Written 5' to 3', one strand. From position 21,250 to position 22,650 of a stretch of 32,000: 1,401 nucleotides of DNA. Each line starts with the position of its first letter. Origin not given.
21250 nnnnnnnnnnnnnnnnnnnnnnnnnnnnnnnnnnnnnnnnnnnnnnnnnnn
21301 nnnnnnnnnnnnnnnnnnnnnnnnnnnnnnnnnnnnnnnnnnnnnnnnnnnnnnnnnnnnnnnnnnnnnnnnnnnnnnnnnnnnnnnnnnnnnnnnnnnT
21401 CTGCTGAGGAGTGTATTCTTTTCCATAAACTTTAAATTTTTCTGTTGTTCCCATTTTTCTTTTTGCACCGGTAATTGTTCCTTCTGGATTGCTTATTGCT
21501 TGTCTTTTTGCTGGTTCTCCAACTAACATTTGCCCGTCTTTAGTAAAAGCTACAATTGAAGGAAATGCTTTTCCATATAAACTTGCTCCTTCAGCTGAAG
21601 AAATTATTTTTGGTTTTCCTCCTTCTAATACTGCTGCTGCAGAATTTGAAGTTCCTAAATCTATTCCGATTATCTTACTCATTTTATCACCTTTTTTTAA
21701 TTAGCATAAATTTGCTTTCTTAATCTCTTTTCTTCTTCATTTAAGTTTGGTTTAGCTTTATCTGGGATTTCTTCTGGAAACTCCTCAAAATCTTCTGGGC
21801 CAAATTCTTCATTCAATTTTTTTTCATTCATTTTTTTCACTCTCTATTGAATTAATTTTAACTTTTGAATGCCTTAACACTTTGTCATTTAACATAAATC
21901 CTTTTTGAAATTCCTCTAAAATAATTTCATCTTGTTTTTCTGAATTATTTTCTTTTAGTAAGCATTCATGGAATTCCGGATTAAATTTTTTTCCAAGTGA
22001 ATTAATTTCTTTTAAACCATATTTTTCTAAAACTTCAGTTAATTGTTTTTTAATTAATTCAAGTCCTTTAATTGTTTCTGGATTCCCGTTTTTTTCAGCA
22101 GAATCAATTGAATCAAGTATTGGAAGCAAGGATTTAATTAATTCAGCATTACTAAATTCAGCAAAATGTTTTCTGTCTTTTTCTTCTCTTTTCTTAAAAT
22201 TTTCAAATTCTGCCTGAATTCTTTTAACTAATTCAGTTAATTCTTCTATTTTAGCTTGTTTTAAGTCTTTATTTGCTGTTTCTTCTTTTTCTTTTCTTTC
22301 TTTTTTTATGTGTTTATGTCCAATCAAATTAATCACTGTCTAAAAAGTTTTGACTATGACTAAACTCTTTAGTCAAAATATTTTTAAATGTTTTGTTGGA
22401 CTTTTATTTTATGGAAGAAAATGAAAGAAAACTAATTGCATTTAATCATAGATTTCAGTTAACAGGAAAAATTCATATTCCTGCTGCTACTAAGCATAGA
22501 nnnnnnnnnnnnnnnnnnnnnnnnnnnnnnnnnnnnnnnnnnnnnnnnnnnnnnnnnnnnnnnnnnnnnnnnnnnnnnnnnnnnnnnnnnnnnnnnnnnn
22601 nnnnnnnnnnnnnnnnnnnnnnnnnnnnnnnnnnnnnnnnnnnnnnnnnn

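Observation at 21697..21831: Unannotated 44-codon acidic ORF exactly filling the grpE-dnaK gap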

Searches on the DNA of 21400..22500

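Call 63: search_rna_families(source=window, start=21400, end=22500, threshold=evalue, max_evalue=1)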
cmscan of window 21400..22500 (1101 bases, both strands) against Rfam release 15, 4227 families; matches with E-value up to 1: 1.
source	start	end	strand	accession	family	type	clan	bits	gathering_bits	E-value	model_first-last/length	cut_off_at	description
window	22094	22150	+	RF04347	Plastid-ccsA-ndhD-2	Cis-reg;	-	21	51.5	0.31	1-53/53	no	Plastid-ccsA-ndhD-2 3UTR RNA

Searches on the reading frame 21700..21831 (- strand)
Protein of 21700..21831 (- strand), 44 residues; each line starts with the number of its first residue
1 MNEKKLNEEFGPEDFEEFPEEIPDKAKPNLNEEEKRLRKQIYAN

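Call 23: find_homologous_proteins(query=window:21700-21831:-, max_evalue=1)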
Query window:21700-21831:- (44 aa): 2 proteins with E <= 1 among 2 candidates.
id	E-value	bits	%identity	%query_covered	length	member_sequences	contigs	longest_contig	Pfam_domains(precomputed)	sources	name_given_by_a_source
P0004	9.7e-20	86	100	100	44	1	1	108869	-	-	-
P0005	3.2e-16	75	86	100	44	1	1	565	-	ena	-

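Call 28: find_encoding_contigs(protein=P0005, flank=3000)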
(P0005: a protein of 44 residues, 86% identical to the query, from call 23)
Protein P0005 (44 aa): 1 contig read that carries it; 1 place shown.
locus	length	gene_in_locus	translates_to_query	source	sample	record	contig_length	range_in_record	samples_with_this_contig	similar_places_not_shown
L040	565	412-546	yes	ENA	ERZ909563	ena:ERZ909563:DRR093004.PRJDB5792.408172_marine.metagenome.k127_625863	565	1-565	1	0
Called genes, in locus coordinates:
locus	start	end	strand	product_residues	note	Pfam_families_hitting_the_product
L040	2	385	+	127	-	?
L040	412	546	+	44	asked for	-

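Call 92: search_protein_families(library=ncbifam, proteins=[window:21700-21831:-], max_evalue=1)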
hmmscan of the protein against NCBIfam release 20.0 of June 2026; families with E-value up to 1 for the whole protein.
window:21700-21831:- (44 aa): 0 families
